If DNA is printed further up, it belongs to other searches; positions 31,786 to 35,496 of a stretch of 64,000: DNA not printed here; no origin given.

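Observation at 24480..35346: Alternating locus: zinc-ribbon GT-C glycosyltransferase / giant NHL protein / DegT aminotransferase / second giant NHL paralog, a candidate dedicated surface-glycoprotein system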

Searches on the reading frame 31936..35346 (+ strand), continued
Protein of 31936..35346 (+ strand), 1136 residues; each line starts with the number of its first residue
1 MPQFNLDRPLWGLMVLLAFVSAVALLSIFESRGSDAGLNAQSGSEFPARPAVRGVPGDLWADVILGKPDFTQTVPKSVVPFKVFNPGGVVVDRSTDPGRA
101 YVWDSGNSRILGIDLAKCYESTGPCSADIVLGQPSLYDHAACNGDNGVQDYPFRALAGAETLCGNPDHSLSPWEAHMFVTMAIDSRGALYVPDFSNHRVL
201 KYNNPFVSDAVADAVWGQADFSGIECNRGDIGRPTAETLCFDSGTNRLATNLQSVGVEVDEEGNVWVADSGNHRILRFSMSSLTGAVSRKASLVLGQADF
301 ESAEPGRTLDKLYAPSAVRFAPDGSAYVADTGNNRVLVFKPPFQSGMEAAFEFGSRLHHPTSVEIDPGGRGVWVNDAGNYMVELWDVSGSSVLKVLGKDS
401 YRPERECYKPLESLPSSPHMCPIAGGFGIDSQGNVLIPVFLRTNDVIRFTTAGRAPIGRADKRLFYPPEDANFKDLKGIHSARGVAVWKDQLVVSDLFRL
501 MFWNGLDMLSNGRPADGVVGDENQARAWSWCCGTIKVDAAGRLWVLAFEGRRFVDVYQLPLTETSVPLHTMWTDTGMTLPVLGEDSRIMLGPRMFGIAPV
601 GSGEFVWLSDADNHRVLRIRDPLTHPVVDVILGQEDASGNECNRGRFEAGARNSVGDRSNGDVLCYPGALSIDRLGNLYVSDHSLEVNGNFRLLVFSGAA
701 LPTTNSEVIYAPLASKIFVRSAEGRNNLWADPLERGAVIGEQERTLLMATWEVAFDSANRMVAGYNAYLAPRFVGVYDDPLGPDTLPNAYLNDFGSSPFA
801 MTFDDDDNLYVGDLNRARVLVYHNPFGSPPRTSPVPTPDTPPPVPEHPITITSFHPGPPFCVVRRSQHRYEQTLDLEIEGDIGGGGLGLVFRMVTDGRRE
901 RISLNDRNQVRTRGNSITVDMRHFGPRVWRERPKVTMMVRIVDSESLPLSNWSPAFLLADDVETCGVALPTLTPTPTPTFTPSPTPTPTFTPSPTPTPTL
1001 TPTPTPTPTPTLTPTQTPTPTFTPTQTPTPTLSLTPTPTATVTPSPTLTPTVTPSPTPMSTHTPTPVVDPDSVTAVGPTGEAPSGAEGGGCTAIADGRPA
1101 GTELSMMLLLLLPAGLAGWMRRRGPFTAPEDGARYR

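Call 15: find_encoding_contigs(protein=P0037, flank=8000, max_places=2)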
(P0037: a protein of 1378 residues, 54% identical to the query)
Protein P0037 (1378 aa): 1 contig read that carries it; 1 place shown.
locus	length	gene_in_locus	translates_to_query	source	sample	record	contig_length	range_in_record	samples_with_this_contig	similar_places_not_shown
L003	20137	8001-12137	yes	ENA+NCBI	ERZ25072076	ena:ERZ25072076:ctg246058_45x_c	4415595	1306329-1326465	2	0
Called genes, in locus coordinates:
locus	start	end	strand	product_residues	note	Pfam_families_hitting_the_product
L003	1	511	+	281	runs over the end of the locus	PF01073:3Beta_HSD, PF01370:Epimerase, PF02719:Polysacc_synt_2 (faint), PF04321:RmlD_sub_bind, PF05368:NmrA (faint), PF07993:NAD_binding_4 (faint), PF16363:GDP_Man_Dehyd (faint), PF13460:NAD_binding_10 (weak)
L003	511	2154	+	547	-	PF02638:GHL10 (weak)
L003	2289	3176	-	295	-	PF05958:tRNA_U5-meth_tr, PF02475:TRM5-TYW2_MTfase (weak), PF13847:Methyltransf_31 (weak)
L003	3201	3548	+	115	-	-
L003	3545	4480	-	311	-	PF02899:Phage_int_SAM_1, PF13495:Phage_int_SAM_4 (weak), PF00589:Phage_integrase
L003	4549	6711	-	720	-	PF01751:Toprim, PF01131:Topoisom_bac, PF01396:Zn_ribbon_Top1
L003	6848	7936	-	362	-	PF02481:DNA_processg_A, PF17782:WHD_DprA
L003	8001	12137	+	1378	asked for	PF01436:NHL (faint)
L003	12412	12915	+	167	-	PF13384:HTH_23 (weak), PF13551:HTH_29, PF13565:HTH_32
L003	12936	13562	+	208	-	PF13358:DDE_3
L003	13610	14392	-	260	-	PF03328:HpcH_HpaI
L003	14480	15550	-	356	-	PF01717:Meth_synt_2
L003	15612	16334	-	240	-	PF12804:NTP_transf_3 (weak)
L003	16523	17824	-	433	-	PF08534:Redoxin, PF00578:AhpC-TSA, PF13905:Thioredoxin_8, PF17991:Thioredoxin_10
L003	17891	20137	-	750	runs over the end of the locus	PF00255:GSHPx (faint), PF00578:AhpC-TSA, PF08534:Redoxin, PF13905:Thioredoxin_8 (faint), PF17991:Thioredoxin_10, PF00578:AhpC-TSA (weak), PF17991:Thioredoxin_10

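Call 16: find_encoding_contigs(protein=P0059, flank=8000, max_places=2)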
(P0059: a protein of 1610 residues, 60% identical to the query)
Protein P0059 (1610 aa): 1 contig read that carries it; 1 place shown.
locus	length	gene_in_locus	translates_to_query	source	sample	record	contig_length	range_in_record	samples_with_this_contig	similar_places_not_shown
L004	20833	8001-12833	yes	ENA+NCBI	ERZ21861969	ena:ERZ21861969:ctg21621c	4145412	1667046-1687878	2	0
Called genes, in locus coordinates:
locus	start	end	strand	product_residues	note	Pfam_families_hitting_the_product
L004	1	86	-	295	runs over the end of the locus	PF01209:Ubie_methyltran, PF05175:MTS (weak), PF06325:PrmA (weak), PF13489:Methyltransf_23, PF13649:Methyltransf_25, PF13847:Methyltransf_31, PF08241:Methyltransf_11, PF08242:Methyltransf_12, +1 more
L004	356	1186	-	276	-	PF05175:MTS, PF06325:PrmA (weak), PF13489:Methyltransf_23, PF01209:Ubie_methyltran, PF13847:Methyltransf_31, PF08241:Methyltransf_11, PF08242:Methyltransf_12, PF13649:Methyltransf_25, +2 more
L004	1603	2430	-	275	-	PF01209:Ubie_methyltran, PF13489:Methyltransf_23, PF05175:MTS (weak), PF13847:Methyltransf_31, PF08241:Methyltransf_11, PF08242:Methyltransf_12, PF13649:Methyltransf_25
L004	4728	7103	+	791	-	PF01590:GAF, PF13185:GAF_2, PF13492:GAF_3 (faint), PF00512:HisKA, PF02518:HATPase_c, PF00072:Response_reg, PF00486:Trans_reg_C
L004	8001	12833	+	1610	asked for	PF00041:fn3 (faint), PF01436:NHL (faint), PF23598:LRR_14 (weak), PF00560:LRR_1 (faint), PF13855:LRR_8, PF23598:LRR_14, PF12799:LRR_4 (weak)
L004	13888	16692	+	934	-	PF25390:WD40_RLD, PF13540:RCC1_2 (weak)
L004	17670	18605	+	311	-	PF00497:SBP_bac_3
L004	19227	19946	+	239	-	PF00528:BPD_transp_1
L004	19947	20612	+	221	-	PF00528:BPD_transp_1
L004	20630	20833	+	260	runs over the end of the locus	PF02463:SMC_N (weak), PF13191:AAA_16 (faint), PF00005:ABC_tran, PF13401:AAA_22 (faint), PF13304:AAA_21 (weak)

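Call 17: find_encoding_contigs(protein=P0120, flank=8000, max_places=2)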
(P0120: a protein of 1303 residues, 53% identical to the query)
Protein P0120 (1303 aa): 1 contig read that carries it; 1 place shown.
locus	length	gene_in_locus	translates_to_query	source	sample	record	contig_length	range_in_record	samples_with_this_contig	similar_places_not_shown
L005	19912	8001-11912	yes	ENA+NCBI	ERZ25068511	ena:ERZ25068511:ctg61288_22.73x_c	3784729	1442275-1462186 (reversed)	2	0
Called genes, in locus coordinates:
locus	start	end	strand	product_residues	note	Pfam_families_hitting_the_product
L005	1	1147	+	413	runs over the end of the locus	-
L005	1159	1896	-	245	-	PF05685:Uma2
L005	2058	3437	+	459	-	PF11638:DnaA_N, PF00308:Bac_DnaA, PF01695:IstB_IS21, PF08299:Bac_DnaA_C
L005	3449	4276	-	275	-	PF05685:Uma2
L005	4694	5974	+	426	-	PF01018:GTP1_OBG, PF01926:MMR_HSR1, PF02421:FeoB_N, PF09269:DUF1967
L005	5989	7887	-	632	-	PF12773:DZR (weak), PF13240:Zn_Ribbon_1 (faint), PF24463:DUF7577 (faint), PF13231:PMT_2 (weak)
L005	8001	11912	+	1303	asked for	PF00515:TPR_1 (weak), PF07719:TPR_2 (weak), PF00515:TPR_1, PF07719:TPR_2 (weak), PF13181:TPR_8 (weak), PF13414:TPR_11 (weak), PF13424:TPR_12 (weak), PF00515:TPR_1 (weak), +9 more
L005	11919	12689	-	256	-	PF05685:Uma2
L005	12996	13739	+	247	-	PF07556:DUF1538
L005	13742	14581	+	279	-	PF07556:DUF1538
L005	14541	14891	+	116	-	PF00543:P-II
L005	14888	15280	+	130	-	PF00571:CBS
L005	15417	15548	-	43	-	-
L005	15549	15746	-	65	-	-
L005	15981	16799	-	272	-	PF05685:Uma2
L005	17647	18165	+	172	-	-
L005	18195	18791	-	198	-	PF13358:DDE_3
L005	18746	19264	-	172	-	PF13384:HTH_23, PF13551:HTH_29 (weak), PF13565:HTH_32 (weak), PF13592:HTH_33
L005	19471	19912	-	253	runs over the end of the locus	PF01209:Ubie_methyltran, PF13489:Methyltransf_23, PF07021:MetW (weak), PF13847:Methyltransf_31, PF08241:Methyltransf_11, PF08242:Methyltransf_12, PF13649:Methyltransf_25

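Call 28: find_encoding_contigs(protein=P0002, flank=10000, max_places=2)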
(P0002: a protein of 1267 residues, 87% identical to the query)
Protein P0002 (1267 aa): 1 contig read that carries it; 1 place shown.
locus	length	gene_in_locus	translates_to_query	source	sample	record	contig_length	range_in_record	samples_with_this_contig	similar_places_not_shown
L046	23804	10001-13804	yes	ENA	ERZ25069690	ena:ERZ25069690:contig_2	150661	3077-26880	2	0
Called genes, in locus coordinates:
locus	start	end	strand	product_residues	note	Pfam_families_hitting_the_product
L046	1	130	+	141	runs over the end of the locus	PF08570:DUF1761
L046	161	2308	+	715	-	-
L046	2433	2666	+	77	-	PF04255:DUF433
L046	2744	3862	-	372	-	PF08240:ADH_N, PF16912:Glu_dehyd_C (faint), PF00107:ADH_zinc_N, PF13602:ADH_zinc_N_2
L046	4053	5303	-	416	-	PF00109:ketoacyl-synt, PF02801:Ketoacyl-synt_C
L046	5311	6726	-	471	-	PF08245:Mur_ligase_M, PF02875:Mur_ligase_C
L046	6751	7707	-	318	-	PF01073:3Beta_HSD, PF01370:Epimerase, PF02719:Polysacc_synt_2 (faint), PF04321:RmlD_sub_bind, PF05368:NmrA, PF07993:NAD_binding_4 (faint), PF13460:NAD_binding_10, PF16363:GDP_Man_Dehyd (weak)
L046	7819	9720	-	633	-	PF12773:DZR, PF13240:Zn_Ribbon_1 (faint), PF13231:PMT_2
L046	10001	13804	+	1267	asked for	PF01436:NHL (faint), PF25021:TEN_NHL (faint)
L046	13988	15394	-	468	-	-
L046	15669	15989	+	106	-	-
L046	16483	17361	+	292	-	PF00041:fn3, PF25833:Fn3_SaeA_3rd (weak)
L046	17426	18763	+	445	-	-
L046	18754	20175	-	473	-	PF01041:DegT_DnrJ_EryC1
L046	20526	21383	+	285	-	PF01261:AP_endonuc_2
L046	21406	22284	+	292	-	PF00795:CN_hydrolase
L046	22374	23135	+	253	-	PF13489:Methyltransf_23, PF01135:PCMT (weak), PF01209:Ubie_methyltran (weak), PF05175:MTS, PF13847:Methyltransf_31, PF08241:Methyltransf_11, PF08242:Methyltransf_12, PF13649:Methyltransf_25, +3 more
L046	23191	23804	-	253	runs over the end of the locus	PF05721:PhyH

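Call 29: find_encoding_contigs(protein=P0003, flank=10000, max_places=2)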
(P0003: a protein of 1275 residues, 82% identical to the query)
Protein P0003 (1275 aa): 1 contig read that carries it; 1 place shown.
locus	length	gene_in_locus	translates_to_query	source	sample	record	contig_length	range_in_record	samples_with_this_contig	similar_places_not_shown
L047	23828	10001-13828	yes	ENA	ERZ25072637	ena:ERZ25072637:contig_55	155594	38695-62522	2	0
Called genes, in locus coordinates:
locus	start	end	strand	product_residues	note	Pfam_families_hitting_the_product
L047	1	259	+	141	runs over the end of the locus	PF08570:DUF1761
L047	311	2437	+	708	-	-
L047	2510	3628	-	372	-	PF08240:ADH_N, PF00107:ADH_zinc_N, PF13602:ADH_zinc_N_2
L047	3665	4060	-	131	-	PF01850:PIN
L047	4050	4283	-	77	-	PF22513:FitA-like_RHH, PF03869:Arc (weak)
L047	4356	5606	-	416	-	PF00109:ketoacyl-synt, PF00108:Thiolase_N (faint), PF02801:Ketoacyl-synt_C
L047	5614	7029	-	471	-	PF08245:Mur_ligase_M (weak), PF02875:Mur_ligase_C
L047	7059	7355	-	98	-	-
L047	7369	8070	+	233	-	-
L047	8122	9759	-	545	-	PF12773:DZR, PF13240:Zn_Ribbon_1 (faint), PF13231:PMT_2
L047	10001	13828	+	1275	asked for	PF01436:NHL (faint), PF25021:TEN_NHL (faint)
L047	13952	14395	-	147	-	-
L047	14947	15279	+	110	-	-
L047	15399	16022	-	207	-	-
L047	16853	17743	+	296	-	PF00582:Usp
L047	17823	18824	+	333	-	PF01926:MMR_HSR1, PF02421:FeoB_N (weak), PF02824:TGS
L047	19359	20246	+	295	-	PF00561:Abhydrolase_1, PF12697:Abhydrolase_6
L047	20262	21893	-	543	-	PF02776:TPP_enzyme_N, PF00205:TPP_enzyme_M, PF02775:TPP_enzyme_C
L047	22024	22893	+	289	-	PF00248:Aldo_ket_red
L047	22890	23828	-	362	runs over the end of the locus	PF14486:DUF4432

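Call 35: search_protein_families(library=pfam, proteins=[L005:5989-7887:-], max_evalue=0.001)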
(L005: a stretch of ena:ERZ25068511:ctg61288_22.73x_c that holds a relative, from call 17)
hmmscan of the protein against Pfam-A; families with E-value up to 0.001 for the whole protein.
L005:5989-7887:- (632 aa): 5 families
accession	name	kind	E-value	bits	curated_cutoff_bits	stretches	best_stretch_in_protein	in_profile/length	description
PF13240.11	Zn_Ribbon_1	-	5.3e-09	36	25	2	37-58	2-23/23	zinc-ribbon domain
PF12773.13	DZR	-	1.8e-07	31.6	27.3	1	10-55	1-45/45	Double zinc ribbon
PF13231.12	PMT_2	-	5.3e-07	30.4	26.1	1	171-315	10-151/160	Dolichyl-phosphate-mannose-protein mannosyltransferase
PF24463.1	DUF7577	-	2.1e-06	27.7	28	1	36-59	4-27/27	Domain of unknown function (DUF7577)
PF13248.11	Zn_ribbon_3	-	0.00033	20.5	27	1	37-58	5-26/26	zinc-ribbon domain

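Call 53: predict_structure(alignment_id=A2)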
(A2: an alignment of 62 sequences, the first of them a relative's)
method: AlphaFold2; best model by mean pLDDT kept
length: 1136 residues; sequences in the alignment: 62
mean_pLDDT: 75.8   pTM: 0.74
mean pLDDT of the five models: 75.8, 75.6, 74.3, 74.0, 71.0
residues with pLDDT >= 90: 430; 70-90: 369; 50-70: 135; < 50: 202
segments of 3 or more residues with pLDDT < 50: 1-9, 32-50, 54-59, 146-153, 734-737, 979-1109, 1115-1136
pLDDT, mean of each block of 10 residues (from residue 1): 37 70 68 35 40 45 72 54 84 91 85 92 81 62 52 61 70 78 91 86 78 76 58 79 75 89 93 93 85 91 88 95 96 97 95 95 94 94 95 90 81 85 93 93 87 86 78 74 91 91 93 88 64 91 93 94 93 88 94 92 94 96 95 95 92 88 95 94 84 93 94 92 64 52 72 91 79 81 84 67 92 83 84 69 87 88 87 93 84 87 90 91 77 85 91 91 84 59 41 38 36 33 33 31 29 31 31 27 25 30 44 44 33 32
secondary structure, 60 per line:
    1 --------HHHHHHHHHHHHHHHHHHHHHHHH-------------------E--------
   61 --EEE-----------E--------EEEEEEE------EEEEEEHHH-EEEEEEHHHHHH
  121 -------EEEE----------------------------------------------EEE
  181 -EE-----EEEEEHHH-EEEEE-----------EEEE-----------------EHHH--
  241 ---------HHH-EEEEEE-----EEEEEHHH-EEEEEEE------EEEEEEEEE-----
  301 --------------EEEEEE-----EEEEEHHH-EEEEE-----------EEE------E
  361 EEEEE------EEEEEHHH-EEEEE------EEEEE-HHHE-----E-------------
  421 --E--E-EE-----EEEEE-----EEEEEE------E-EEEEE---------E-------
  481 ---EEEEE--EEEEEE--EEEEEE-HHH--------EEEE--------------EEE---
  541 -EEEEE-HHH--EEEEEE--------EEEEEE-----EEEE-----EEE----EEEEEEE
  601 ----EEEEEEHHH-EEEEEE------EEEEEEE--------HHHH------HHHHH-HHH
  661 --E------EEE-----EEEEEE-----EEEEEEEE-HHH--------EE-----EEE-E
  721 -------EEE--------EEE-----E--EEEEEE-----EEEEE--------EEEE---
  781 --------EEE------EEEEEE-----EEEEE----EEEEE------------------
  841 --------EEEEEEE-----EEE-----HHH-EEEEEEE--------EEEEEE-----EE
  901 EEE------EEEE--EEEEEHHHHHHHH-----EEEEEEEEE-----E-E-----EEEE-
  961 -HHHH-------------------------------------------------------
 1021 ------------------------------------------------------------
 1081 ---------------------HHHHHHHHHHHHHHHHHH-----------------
elements in order (helices of 4 or more, strands of 3 or more residues): H9-32 E63-65 E86-92 E99-104 E109-114 H115-120 E128-131 E178-180 E189-193 E198-202 E214-217 E254-259 E265-269 E274-280 E287-295 E315-320 E326-330 E335-339 E351-353 E360-365 E372-376 E381-385 E392-396 E435-439 E445-450 E459-463 E484-488 E491-496 E499-504 E517-520 E535-537 E542-546 E553-558 E567-572 E578-581 E587-589 E594-600 E605-610 E615-620 E627-633 H642-645 H652-656 E670-672 E678-683 E689-696 E716-718 E728-730 E739-741 E750-755 E761-765 E774-777 E789-791 E798-803 E809-813 E818-822 E849-855 E861-863 E873-879 E888-893 E899-903 E910-913 E916-920 H921-928 E934-942 E956-959 H962-965 H1102-1119
